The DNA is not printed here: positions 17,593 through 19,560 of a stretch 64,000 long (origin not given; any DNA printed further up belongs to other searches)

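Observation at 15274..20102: Incomplete Sps/Pse-like sugar-nucleotide cassette with an Fe-ADH-like enzyme and two different cytidylyltransferase homologs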

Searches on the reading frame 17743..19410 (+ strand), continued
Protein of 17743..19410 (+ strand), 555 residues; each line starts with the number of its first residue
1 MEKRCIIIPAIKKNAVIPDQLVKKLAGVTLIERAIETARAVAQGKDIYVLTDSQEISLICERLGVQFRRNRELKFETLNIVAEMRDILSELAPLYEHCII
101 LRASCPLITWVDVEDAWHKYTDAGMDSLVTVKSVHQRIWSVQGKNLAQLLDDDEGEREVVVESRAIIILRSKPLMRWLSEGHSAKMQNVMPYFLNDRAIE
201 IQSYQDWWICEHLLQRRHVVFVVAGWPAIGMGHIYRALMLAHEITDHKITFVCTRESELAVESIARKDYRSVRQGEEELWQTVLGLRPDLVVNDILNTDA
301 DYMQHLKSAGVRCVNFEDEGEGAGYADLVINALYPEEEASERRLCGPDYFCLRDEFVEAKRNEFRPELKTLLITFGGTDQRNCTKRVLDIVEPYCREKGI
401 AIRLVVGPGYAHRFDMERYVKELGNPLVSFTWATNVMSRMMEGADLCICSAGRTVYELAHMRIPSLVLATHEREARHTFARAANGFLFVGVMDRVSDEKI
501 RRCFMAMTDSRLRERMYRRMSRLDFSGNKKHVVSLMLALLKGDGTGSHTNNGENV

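Call 70: search_protein_families(library=pfam, proteins=[L093:10074-11807:+, L093:11811-12851:+, L093:7822-8727:-], max_evalue=0.01)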
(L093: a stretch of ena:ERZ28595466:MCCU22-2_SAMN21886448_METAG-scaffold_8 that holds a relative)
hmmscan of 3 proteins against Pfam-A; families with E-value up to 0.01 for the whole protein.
L093:10074-11807:+ (577 aa): 0 families

L093:11811-12851:+ (346 aa): 5 families
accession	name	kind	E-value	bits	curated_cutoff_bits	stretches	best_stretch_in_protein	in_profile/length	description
PF08238.18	Sel1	-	1e-75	247.9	30.7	7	242-276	1-35/36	Sel1 repeat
PF23310.1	TPR_27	-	1.5e-08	34.8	27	0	152-200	43-91/110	Plant tetratrico peptide repeats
PF11193.13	DUF2812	-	1.9e-05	25.3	27.8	0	118-206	2-85/110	Protein of unknown function (DUF2812)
PF13432.12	TPR_16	-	0.00029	21.7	32.7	0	34-96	1-61/65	Tetratricopeptide repeat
PF20308.4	TPR-S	-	0.0026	18.8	27.6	0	192-283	4-94/102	Tetratricopeptide Repeats-Sensor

L093:7822-8727:- (301 aa): 3 families
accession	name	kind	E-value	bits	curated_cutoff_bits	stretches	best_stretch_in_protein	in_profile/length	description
PF00892.27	EamA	-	7e-47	159.5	28.2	2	6-140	2-134/135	EamA-like transporter family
PF06027.18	SLC35F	-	0.00067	19.7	21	1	64-168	69-175/299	Solute carrier family 35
PF08449.17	UAA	-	0.0073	15.9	26.2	0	86-138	254-306/311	UAA transporter family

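Call 71: find_homologous_proteins(query=window:17743-19410:+, max_evalue=1e-10)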
Query window:17743-19410:+ (555 aa): 1263 proteins with E <= 1e-10 among 8000 candidates; the best 120 are listed.
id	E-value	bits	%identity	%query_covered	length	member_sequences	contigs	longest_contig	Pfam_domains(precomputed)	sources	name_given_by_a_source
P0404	0.0e+0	1252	98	100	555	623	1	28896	PF02348.26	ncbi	-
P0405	0.0e+0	1015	80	98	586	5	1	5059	-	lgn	-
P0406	1.2e-296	1003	80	97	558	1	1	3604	-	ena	-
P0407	2.0e-296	1002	80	97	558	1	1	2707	-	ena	-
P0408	6.1e-296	1000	78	100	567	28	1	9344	-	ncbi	-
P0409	2.2e-295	999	79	97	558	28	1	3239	-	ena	-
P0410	7.8e-279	944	75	98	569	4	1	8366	-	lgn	-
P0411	7.2e-278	941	76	96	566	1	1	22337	-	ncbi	-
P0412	2.1e-277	939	74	99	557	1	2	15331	PF12804.14,PF02348.26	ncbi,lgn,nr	ncbi:MAG: NTP transferase domain-containing protein [Desulfovibrionaceae bacterium]|nr:NTP transfera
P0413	1.3e-275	933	75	97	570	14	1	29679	-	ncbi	-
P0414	8.2e-275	931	73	100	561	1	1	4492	PF12804.14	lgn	-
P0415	1.3e-274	930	74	98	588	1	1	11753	PF04101.23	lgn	-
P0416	7.1e-274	928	74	99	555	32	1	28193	-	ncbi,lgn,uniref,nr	ncbi:cytidine 5'-phosphate N-acetylneuraminic acid synthetase [Desulfovibrio sp. An276]|uniref:glyco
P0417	4.9e-273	925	73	98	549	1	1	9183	PF12804.14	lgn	-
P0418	1.5e-272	923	72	99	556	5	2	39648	PF12804.14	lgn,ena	-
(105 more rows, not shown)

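Call 81: predict_structure(alignment_id=A1)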
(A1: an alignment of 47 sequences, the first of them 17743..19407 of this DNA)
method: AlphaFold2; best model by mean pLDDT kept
length: 555 residues; sequences in the alignment: 47
mean_pLDDT: 83.9   pTM: 0.72
mean pLDDT of the five models: 83.9, 83.5, 83.3, 81.6, 73.1
residues with pLDDT >= 90: 249; 70-90: 230; 50-70: 39; < 50: 37
segments of 3 or more residues with pLDDT < 50: 137-158, 543-555
pLDDT, mean of each block of 10 residues (from residue 1): 91 84 89 94 93 94 93 85 90 95 91 89 87 55 42 48 86 85 66 82 88 87 70 83 89 74 74 89 90 88 91 86 90 79 88 88 96 81 90 97 78 80 92 76 95 89 94 83 94 93 96 97 91 92 39 26
secondary structure, 60 per line:
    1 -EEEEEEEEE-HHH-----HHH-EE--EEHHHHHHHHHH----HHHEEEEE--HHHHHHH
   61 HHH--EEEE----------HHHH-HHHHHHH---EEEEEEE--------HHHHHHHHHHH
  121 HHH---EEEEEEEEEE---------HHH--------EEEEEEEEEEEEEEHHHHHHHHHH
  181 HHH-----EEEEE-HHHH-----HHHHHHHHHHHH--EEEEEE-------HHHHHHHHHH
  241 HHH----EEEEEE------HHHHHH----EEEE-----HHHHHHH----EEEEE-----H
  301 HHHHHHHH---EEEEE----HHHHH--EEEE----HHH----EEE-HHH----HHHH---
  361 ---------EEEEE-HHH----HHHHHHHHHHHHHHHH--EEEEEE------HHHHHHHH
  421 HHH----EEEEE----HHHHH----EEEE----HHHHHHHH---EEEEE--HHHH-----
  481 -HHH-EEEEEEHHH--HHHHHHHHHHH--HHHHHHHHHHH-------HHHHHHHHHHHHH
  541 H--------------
elements in order: E2-10 H30-39 E47-51 H54-63 E66-69 H80-83 H85-91 E95-101 H110-123 E127-136 E157-170 H171-183 E189-193 H195-198 H204-215 E218-223 H231-243 E248-253 H260-265 E270-273 H279-285 E290-294 H300-308 E312-316 H321-325 E328-331 E343-345 H354-357 E370-374 H383-398 E401-406 H413-423 E428-432 H437-441 E446-449 H454-461 E465-469 H472-475 E486-491 H497-507 H510-520 H528-541

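Call 83: fold_search(model_id=the predicted structure, library=pdb)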
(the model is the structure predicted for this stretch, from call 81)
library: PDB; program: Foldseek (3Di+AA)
matches with E <= 10: 1684; with E <= 0.001: 358
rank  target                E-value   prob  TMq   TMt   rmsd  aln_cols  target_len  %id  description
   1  9t4z_A                5.5e-11  1.00  0.32  0.74   4.8       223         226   21  Crystal structure of PpNeuA CMP-Kdn synthetase (released 2026-03-11)
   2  9t4z_B                8.2e-11  1.00  0.32  0.74   5.0       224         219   21  Crystal structure of PpNeuA CMP-Kdn synthetase (released 2026-03-11)
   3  6ifd_C                2.0e-10  1.00  0.31  0.72   5.1       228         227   20  Crystal Structure of CMP-N-acetylneuraminate Synthetase from Vibrio cholerae in complex with CDP and Mg2+. (released 2019-07-03)
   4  6ifd_A                6.0e-10  1.00  0.32  0.76   5.0       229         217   21  Crystal Structure of CMP-N-acetylneuraminate Synthetase from Vibrio cholerae in complex with CDP and Mg2+. (released 2019-07-03)
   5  6ifd_B                7.3e-10  1.00  0.31  0.70   5.6       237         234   20  Crystal Structure of CMP-N-acetylneuraminate Synthetase from Vibrio cholerae in complex with CDP and Mg2+. (released 2019-07-03)
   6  1eyr_A                9.3e-10  1.00  0.33  0.76   4.5       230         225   17  Structure of a sialic acid activating synthetase, CMP acylneuraminate synthetase in the presence and absence of CDP (released 2001-02-14)
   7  7d1i_A                1.1e-09  1.00  0.43  0.65   6.3       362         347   15  Crystal structure of acinetobacter baumannii MurG (released 2021-07-14)
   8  3hbm                  1.3e-09  1.00  0.40  0.74   4.3       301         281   18  Crystal Structure of PseG from Campylobacter jejuni (released 2009-05-26)
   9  1eyr_B                1.4e-09  1.00  0.31  0.71   5.4       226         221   18  Structure of a sialic acid activating synthetase, CMP acylneuraminate synthetase in the presence and absence of CDP (released 2001-02-14)
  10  7d1i_B                1.4e-09  1.00  0.44  0.69   4.9       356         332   14  Crystal structure of acinetobacter baumannii MurG (released 2021-07-14)
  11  1qwj_A                1.7e-09  1.00  0.32  0.73   3.8       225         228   20  The Crystal Structure of Murine CMP-5-N-Acetylneuraminic Acid Synthetase (released 2003-12-09)
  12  6ifi_B                1.8e-09  1.00  0.30  0.73   5.1       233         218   19  Crystal Structure of the Apo form of CMP-N-acetylneuraminate Synthetase from Vibrio cholerae (released 2019-07-03)
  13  6ifi_A                1.8e-09  1.00  0.29  0.71   5.3       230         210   19  Crystal Structure of the Apo form of CMP-N-acetylneuraminate Synthetase from Vibrio cholerae (released 2019-07-03)
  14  1ezi_B                2.4e-09  1.00  0.31  0.73   4.5       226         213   16  Structure of a sialic acid activating synthetase, CMP acylneuraminate synthetase in the presence and absence of CDP (released 2001-02-14)
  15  7d1i_C                3.5e-09  1.00  0.44  0.67   6.0       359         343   15  Crystal structure of acinetobacter baumannii MurG (released 2021-07-14)
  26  6ifd_D                1.7e-08  1.00  0.29  0.70   6.0       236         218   21  Crystal Structure of CMP-N-acetylneuraminate Synthetase from Vibrio cholerae in complex with CDP and Mg2+. (released 2019-07-03)
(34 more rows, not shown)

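Call 85: search_solved_structures(query=L093:10074-11807:+, max_evalue=1)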
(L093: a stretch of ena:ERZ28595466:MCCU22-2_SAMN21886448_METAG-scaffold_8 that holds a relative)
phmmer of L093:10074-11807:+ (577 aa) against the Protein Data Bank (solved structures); distinct sequences matched with E-value up to 1: 0.

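Call 86: search_protein_families(library=ncbifam, proteins=[L093:10074-11807:+, L093:9001-10071:+], max_evalue=0.001)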
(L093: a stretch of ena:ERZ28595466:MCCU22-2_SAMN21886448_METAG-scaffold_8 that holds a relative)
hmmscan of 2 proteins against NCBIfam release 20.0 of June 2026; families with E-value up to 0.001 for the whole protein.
L093:10074-11807:+ (577 aa): 1 family
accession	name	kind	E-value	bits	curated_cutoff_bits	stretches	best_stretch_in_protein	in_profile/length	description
TIGR04331.1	o_ant_LIC12162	subfamily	4.4e-118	395.5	225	1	8-574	1-585/585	LIC12162 family transferase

L093:9001-10071:+ (356 aa): 7 families
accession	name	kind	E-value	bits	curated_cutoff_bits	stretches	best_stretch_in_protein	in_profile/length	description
TIGR03569.1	NeuB_NnaB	equivalog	2e-94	316.4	399.65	1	20-344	2-328/329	N-acetylneuraminate synthase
TIGR03586.1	PseI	equivalog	7.3e-69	232.5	340.25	1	19-343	2-325/327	pseudaminic acid synthase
NF009239.0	PRK12595.1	equivalog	1e-05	24.7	279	1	95-181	171-258/360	bifunctional 3-deoxy-7-phosphoheptulonate synthase/chorismate mutase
TIGR01361.1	DAHP_synth_Bsub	equivalog_domain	2.2e-05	23.9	267.75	1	93-180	76-164/260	3-deoxy-7-phosphoheptulonate synthase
TIGR03170.1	flgA_cterm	equivalog_domain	6.3e-05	22.9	54.65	1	292-351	12-75/137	flagellar basal body P-ring formation chaperone FlgA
TIGR03177.1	pilus_cpaB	equivalog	8.2e-05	22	71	1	285-352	29-100/262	Flp pilus assembly protein CpaB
NF006421.0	PRK08673.1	subfamily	0.00017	21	335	1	93-179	145-232/338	3-deoxy-7-phosphoheptulonate synthase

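Call 94: search_protein_families(library=pfam, proteins=[L047:7028-8653:+, L047:5448-6923:+, L047:11652-13124:+, L047:13197-14417:+, L070:6022-6768:+, L070:3740-6025:+, L070:5995-7077:-, L070:10693-11496:+, L070:12284-13897:+, L070:1789-3084:+], max_evalue=0.001)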
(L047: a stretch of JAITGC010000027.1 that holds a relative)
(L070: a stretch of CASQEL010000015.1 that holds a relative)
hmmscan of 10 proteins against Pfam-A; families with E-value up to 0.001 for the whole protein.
L047:7028-8653:+ (541 aa): 1 family
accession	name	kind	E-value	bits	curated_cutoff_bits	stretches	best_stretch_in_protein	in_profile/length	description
PF00581.25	Rhodanese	-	2.6e-45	153.5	22.2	3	275-360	6-96/102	Rhodanese-like domain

L047:5448-6923:+ (491 aa): 2 families
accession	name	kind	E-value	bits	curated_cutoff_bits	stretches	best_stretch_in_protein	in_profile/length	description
PF00939.25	Na_sulph_symp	-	4.7e-149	497.8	27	1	28-491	3-472/472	Sodium:sulfate symporter transmembrane region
PF03600.22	CitMHS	-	1.7e-16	60.7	31.9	1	69-421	4-323/336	Citrate transporter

L047:11652-13124:+ (490 aa): 16 families
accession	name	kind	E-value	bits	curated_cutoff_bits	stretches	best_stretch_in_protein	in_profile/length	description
PF01926.29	MMR_HSR1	-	1.2e-50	170.8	21.9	2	230-347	2-113/113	50S ribosome-binding GTPase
PF14714.11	KH_dom-like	-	2.3e-31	108.4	27.3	1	403-483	1-81/81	KH-domain-like of EngA bacterial GTPase enzymes, C-terminal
PF00009.33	GTP_EFTU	-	4.3e-27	95.4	26.5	2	236-394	12-183/188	Elongation factor Tu GTP binding domain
PF02421.24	FeoB_N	-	5.7e-26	91.3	27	2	229-391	2-154/156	Ferrous iron transport protein B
PF03193.22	RsgA_GTPase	-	4.4e-16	59.6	30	0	306-393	19-104/174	RsgA GTPase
PF00350.29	Dynamin_N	-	7.2e-10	39.6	27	1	231-336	2-111/168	Dynamin family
PF04548.22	AIG1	-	9.7e-09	35.3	27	1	229-334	2-107/212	AIG1 family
PF16897.10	MMR_HSR1_Xtn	-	1.3e-07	31.9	35.2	0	339-390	56-97/106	C-terminal region of MMR_HSR1 domain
PF02492.25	cobW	-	5.4e-07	29.8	20.7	1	273-366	82-172/180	CobW/HypB/UreG, nucleotide-binding domain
PF00071.28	Ras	-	2e-06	27.9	21.6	1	230-391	2-154/162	Ras family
PF00005.33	ABC_tran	-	7.5e-06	27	25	0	229-305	13-80/137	ABC transporter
PF08477.19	Roc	-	4.2e-05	24.2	27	0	230-294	2-75/119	Ras of Complex, Roc, domain of DAPkinase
PF00025.27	Arf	-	6.9e-05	22.8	22.3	0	226-391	13-168/174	ADP-ribosylation factor family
PF13401.12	AAA_22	-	0.00011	23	27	0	41-170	7-94/130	AAA domain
PF03029.23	ATP_bind_1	-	0.00021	21.6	27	0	264-396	80-237/240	Conserved hypothetical ATP binding protein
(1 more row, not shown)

L047:13197-14417:+ (406 aa): 1 family
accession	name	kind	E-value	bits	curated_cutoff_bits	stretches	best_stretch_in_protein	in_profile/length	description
PF07690.21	MFS_1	-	3.7e-29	102.2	33.4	1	16-336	5-323/347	Major Facilitator Superfamily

L070:6022-6768:+ (248 aa): 0 families

L070:3740-6025:+ (761 aa): 3 families
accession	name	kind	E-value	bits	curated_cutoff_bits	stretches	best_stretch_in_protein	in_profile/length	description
PF24125.1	Cds6_C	-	4.4e-25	88.6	27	2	609-710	5-110/111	Cds6 C-terminal NTF2-like domain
PF03734.19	YkuD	-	1.3e-13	52.2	23.4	1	87-214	3-145/146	L,D-transpeptidase catalytic domain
PF13474.12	SnoaL_3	-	0.00098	19.9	22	0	609-714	4-118/121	SnoaL-like domain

L070:5995-7077:- (360 aa): 0 families

L070:10693-11496:+ (267 aa): 0 families

L070:12284-13897:+ (537 aa): 2 families
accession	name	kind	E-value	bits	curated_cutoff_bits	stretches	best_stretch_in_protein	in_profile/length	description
PF00370.27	FGGY_N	-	5.7e-74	249.2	28.8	1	44-290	1-245/245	FGGY family of carbohydrate kinases, N-terminal domain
PF02782.22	FGGY_C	-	4.2e-45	154.4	27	1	300-488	2-197/198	FGGY family of carbohydrate kinases, C-terminal domain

L070:1789-3084:+ (431 aa): 2 families
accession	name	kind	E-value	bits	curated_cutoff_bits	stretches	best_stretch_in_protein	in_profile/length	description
PF00206.25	Lyase_1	-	5.9e-54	184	27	1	6-282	6-308/312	Lyase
PF10397.14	ADSL_C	-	1.4e-23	83.4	32.7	1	350-428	1-79/79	Adenylosuccinate lyase C-terminus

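Call 97: find_encoding_contigs(protein=P0373, flank=5000, max_places=2)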
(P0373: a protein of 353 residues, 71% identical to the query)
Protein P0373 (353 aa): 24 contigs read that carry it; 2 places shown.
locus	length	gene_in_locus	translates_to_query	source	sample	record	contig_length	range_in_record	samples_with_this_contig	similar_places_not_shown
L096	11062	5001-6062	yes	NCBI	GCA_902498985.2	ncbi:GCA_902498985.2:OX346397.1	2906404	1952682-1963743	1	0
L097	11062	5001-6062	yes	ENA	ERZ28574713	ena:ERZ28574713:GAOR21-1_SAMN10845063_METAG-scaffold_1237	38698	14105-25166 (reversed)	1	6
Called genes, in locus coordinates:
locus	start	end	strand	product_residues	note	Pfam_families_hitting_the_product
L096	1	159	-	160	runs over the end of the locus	PF05130:FlgN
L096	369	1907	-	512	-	PF10135:Rod-binding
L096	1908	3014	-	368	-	PF02119:FlgI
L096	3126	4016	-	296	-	PF00892:EamA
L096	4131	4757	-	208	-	PF01725:Ham1p_like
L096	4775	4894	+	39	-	-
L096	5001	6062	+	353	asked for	PF03102:NeuB, PF08666:SAF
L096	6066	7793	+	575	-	PF27859:LIC12162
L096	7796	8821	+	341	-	-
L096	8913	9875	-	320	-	-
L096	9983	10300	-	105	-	PF04358:DsrC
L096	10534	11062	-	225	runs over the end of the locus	PF00571:CBS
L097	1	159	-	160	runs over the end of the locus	PF05130:FlgN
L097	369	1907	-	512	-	PF10135:Rod-binding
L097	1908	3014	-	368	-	PF02119:FlgI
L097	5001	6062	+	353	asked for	PF03102:NeuB, PF08666:SAF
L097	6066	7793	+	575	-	PF27859:LIC12162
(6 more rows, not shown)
